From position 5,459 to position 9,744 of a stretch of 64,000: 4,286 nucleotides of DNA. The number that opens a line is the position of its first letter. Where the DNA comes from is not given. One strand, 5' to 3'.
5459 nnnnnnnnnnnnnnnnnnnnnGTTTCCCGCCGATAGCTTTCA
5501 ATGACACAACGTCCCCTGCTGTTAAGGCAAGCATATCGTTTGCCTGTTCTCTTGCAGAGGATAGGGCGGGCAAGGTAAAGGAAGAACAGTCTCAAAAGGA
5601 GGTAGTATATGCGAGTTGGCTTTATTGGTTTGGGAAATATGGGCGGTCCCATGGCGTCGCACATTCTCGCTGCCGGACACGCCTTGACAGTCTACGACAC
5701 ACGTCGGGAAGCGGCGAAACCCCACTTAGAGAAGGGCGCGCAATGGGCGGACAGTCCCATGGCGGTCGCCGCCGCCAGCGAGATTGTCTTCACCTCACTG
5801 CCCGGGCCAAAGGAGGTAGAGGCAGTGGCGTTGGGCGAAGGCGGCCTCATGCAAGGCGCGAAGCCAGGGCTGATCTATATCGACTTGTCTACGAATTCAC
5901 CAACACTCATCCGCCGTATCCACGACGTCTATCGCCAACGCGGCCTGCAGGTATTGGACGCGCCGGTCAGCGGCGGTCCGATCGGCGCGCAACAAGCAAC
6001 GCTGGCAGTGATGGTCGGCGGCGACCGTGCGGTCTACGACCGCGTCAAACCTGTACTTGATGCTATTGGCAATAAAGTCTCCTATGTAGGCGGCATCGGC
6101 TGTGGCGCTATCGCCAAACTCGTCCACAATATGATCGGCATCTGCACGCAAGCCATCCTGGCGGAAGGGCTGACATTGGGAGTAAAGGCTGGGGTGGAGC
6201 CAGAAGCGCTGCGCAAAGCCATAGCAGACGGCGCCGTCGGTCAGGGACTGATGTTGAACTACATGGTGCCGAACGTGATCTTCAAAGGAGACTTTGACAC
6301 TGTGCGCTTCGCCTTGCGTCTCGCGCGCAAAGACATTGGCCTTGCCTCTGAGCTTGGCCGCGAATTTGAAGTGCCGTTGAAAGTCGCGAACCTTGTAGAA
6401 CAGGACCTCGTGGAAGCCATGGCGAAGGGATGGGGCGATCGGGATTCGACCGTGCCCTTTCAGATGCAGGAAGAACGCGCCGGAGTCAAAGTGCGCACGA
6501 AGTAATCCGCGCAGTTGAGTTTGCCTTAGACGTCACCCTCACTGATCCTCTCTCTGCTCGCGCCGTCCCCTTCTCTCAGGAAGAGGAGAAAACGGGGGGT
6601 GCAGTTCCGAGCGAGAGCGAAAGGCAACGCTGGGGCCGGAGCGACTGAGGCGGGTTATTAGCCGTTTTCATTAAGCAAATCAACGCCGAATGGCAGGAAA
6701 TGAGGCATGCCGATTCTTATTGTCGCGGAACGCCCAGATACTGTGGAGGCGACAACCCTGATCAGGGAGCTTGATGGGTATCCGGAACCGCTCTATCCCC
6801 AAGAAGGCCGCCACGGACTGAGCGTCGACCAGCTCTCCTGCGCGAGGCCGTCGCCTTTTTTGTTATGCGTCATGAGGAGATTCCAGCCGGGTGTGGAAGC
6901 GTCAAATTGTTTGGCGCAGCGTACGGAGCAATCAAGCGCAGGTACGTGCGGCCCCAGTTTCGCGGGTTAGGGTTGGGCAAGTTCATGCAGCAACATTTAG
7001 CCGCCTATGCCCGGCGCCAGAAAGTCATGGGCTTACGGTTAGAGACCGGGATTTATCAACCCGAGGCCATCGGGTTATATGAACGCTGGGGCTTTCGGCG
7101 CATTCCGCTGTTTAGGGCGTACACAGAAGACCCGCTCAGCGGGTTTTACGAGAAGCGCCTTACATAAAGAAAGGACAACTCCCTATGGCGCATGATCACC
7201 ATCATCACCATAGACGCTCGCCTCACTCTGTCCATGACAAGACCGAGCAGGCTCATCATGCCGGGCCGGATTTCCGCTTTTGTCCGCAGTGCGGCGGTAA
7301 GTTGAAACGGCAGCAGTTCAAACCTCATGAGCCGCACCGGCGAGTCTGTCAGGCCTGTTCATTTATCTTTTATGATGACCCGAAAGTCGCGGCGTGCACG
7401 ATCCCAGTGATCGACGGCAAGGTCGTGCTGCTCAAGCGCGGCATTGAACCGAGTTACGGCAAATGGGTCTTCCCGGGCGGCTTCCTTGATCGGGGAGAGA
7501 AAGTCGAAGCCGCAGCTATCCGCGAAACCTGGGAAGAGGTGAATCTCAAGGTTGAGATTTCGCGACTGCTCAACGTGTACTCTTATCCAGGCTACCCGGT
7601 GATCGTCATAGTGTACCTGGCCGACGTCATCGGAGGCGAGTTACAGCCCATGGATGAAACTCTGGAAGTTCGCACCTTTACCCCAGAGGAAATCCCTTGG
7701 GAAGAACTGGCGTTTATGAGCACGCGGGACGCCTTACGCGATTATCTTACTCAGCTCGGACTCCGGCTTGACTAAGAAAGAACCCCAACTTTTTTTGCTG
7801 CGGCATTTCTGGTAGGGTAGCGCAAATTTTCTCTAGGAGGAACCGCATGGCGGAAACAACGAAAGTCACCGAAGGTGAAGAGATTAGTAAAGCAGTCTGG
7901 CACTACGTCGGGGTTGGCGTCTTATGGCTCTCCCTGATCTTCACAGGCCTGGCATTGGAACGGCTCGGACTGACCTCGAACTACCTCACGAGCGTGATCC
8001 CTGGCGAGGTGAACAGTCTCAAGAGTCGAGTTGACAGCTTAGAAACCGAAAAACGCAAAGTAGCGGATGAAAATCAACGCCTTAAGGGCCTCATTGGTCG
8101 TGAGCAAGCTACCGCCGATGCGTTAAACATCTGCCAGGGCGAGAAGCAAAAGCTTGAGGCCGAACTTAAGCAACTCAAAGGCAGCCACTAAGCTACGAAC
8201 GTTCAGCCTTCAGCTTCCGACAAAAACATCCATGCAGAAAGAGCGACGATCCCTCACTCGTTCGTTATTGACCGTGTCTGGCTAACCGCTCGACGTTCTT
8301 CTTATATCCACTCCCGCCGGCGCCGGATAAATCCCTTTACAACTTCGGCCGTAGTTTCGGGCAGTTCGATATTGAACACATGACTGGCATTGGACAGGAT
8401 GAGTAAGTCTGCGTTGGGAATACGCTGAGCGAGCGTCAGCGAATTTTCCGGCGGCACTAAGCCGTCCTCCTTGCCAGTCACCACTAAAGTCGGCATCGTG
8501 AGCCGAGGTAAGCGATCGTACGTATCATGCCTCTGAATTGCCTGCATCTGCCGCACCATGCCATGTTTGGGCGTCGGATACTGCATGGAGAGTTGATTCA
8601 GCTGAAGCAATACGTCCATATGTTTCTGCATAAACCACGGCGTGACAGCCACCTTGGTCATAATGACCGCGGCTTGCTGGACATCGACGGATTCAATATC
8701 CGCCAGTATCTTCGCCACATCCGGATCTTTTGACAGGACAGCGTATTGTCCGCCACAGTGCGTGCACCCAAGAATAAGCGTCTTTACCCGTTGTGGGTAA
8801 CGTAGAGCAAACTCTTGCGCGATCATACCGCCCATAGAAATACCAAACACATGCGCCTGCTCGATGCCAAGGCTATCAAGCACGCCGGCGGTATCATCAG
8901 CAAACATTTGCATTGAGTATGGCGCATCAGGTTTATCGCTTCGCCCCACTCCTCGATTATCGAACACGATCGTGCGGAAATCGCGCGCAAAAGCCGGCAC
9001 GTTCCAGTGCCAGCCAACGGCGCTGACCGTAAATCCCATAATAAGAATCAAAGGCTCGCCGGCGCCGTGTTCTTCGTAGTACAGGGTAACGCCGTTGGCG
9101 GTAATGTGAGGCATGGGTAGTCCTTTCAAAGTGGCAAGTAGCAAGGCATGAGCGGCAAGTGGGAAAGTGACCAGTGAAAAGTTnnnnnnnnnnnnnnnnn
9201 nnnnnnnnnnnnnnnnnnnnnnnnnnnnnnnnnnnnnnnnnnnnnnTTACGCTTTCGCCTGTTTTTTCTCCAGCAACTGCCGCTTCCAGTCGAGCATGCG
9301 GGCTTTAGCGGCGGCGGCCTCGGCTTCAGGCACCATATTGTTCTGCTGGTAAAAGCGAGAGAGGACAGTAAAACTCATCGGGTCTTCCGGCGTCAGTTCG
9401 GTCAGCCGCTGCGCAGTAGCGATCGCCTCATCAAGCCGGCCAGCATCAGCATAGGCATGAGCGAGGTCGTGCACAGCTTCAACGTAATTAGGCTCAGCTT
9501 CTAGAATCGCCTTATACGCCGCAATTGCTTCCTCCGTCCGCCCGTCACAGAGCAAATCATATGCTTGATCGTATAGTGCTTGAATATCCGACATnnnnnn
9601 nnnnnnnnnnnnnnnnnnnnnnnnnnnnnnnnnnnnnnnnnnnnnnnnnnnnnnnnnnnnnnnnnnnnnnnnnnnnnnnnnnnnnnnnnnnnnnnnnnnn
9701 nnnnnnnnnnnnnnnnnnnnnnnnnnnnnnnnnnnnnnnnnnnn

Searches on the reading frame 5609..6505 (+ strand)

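Call 19: search_protein_families(library=pfam, proteins=[window:5609-6505:+])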
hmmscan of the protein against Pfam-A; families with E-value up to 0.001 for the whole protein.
window:5609-6505:+ (298 aa): 4 families
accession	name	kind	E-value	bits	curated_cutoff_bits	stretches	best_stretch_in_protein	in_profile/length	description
PF03446.21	NAD_binding_2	-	5.3e-50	170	21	1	2-161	1-161/161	NAD binding domain of 6-phosphogluconate dehydrogenase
PF14833.11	NAD_binding_11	-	1.3e-21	77.6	30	1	164-281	1-116/122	NAD-binding of NADP-dependent 3-hydroxyisobutyrate dehydrogenase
PF03807.23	F420_oxidored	-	8.5e-07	29.9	21.6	1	2-74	1-76/94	NADP oxidoreductase coenzyme F420-dependent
PF02826.25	2-Hacid_dh_C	-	0.00012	21.9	25.1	1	2-71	38-106/178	D-isomer specific 2-hydroxyacid dehydrogenase, NAD binding domain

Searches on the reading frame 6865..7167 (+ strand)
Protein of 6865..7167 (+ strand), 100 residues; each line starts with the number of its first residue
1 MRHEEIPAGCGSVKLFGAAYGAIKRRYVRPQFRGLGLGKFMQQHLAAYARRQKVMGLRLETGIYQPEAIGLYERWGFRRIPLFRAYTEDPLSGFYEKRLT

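Call 19: search_protein_families(library=pfam, proteins=[window:6865-7167:+])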
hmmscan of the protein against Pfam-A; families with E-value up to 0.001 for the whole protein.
window:6865-7167:+ (100 aa): 4 families
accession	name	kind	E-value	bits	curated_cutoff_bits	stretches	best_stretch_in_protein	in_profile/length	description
PF00583.31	Acetyltransf_1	-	1.8e-10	41.5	20.7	1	4-77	41-116/116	Acetyltransferase (GNAT) family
PF13508.13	Acetyltransf_7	-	3.2e-09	37.5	27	1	6-78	13-83/84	Acetyltransferase (GNAT) domain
PF13673.13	Acetyltransf_10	-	2.8e-06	27.7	23.6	1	20-80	51-110/128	Acetyltransferase (GNAT) domain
PF08445.16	FR47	-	0.00023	21.5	22.1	1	19-80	20-80/86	FR47-like protein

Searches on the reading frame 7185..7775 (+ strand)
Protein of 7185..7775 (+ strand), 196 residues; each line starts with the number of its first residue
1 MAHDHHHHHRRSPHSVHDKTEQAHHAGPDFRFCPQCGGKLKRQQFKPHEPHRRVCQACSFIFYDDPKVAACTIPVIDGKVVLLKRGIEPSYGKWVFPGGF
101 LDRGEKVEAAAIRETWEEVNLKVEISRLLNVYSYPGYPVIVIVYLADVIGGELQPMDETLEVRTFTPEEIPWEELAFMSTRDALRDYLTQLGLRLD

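Call 19: search_protein_families(library=pfam, proteins=[window:7185-7775:+])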
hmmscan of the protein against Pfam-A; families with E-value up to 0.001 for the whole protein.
window:7185-7775:+ (196 aa): 2 families
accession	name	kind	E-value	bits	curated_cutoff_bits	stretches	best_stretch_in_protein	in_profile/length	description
PF00293.34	NUDIX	-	4.3e-20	72.5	21.1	1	67-173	3-120/134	NUDIX domain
PF14803.11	Zn_ribbon_Nudix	-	9.8e-10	38.6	25.6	1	31-63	1-33/34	Nudix N-terminal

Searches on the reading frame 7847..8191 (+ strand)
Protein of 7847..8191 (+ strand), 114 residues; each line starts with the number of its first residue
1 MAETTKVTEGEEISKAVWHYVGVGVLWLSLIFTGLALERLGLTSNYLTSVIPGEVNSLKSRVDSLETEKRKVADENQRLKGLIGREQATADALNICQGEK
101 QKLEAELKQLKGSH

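Call 19: search_protein_families(library=pfam, proteins=[window:7847-8191:+])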
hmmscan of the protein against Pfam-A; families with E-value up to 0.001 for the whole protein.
window:7847-8191:+ (114 aa): 1 family
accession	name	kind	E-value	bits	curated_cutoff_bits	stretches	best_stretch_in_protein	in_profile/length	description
PF02183.23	HALZ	-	7e-06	26.5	28.1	0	56-82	15-41/43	Homeobox associated leucine zipper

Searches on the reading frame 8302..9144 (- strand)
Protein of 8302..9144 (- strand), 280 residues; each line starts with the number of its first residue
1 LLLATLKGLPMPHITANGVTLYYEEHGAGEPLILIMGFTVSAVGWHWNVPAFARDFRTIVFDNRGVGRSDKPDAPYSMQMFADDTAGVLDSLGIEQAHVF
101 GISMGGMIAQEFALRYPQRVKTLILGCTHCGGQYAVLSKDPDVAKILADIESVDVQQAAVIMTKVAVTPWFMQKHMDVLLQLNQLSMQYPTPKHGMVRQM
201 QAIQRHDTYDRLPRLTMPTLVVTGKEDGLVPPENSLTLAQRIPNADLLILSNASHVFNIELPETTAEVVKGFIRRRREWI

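Call 21: search_protein_families(library=pfam, proteins=[window:8302-9144:-])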
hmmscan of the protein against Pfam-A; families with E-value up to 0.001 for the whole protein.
window:8302-9144:- (280 aa): 7 families
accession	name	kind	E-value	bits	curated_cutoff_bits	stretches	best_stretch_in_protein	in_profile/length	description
PF00561.26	Abhydrolase_1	-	5.2e-34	118.4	25.8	1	31-260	2-243/245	alpha/beta hydrolase fold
PF12146.15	Hydrolase_4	-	1.2e-19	71.1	27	1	53-255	29-232/239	Serine aminopeptidase, S33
PF12697.13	Abhydrolase_6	-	9.8e-17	62.8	26.3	1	37-267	6-216/217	Alpha/beta hydrolase family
PF03096.20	Ndr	-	9.1e-08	31.6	23.3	1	76-230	80-233/283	Ndr family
PF00326.27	Peptidase_S9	-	7.1e-06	26.1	22.6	1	160-255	91-187/213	Prolyl oligopeptidase family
PF03959.19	FSH1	-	0.00038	20.7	21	1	207-250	152-194/211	Serine hydrolase (FSH1)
PF00975.26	Thioesterase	-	0.0008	20.1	26.4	0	74-119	44-90/226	Thioesterase domain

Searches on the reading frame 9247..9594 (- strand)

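Call 21: search_protein_families(library=pfam, proteins=[window:9247-9594:-])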
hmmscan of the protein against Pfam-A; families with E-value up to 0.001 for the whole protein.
window:9247-9594:- (115 aa): 13 families
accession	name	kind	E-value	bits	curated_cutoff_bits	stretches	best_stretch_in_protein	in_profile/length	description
PF14559.12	TPR_19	-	2.2e-12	47.5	25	1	17-72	4-59/68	Tetratricopeptide repeat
PF13431.12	TPR_17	-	4.2e-11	42.7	24.4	1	26-59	1-34/34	Tetratricopeptide repeat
PF07719.23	TPR_2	-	6.7e-11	41.9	27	1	39-71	2-34/34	Tetratricopeptide repeat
PF13432.12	TPR_16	-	1.6e-09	38.5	32.7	1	8-72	1-65/65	Tetratricopeptide repeat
PF13428.12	TPR_14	-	3e-09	37.1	23.5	2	39-73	2-36/44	Tetratricopeptide repeat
PF13181.12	TPR_8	-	1.3e-08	34.7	25.7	1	39-70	2-33/34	Tetratricopeptide repeat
PF13414.12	TPR_11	-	1.2e-07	31.7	26.8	1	18-52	8-42/42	TPR repeat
PF07721.20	TPR_4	-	4.8e-06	27.1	27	0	40-63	3-26/26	Tetratricopeptide repeat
PF13176.12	TPR_7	-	5.7e-06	26.4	27.9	0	42-72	3-35/36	Tetratricopeptide repeat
PF00515.34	TPR_1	-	5.3e-05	23.3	27.8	0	5-37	2-34/34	Tetratricopeptide repeat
PF13174.12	TPR_6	-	0.00018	22.4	26.3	0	6-36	2-32/33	Tetratricopeptide repeat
PF12895.13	ANAPC3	-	0.00062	20.4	27.2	0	19-95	4-79/82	Anaphase-promoting complex, cyclosome, subunit 3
PF24575.1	TPR_Slam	-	0.00077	20.3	35.2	0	7-57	50-100/104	Surface lipoprotein assembly modifier, N-terminal TPR repeats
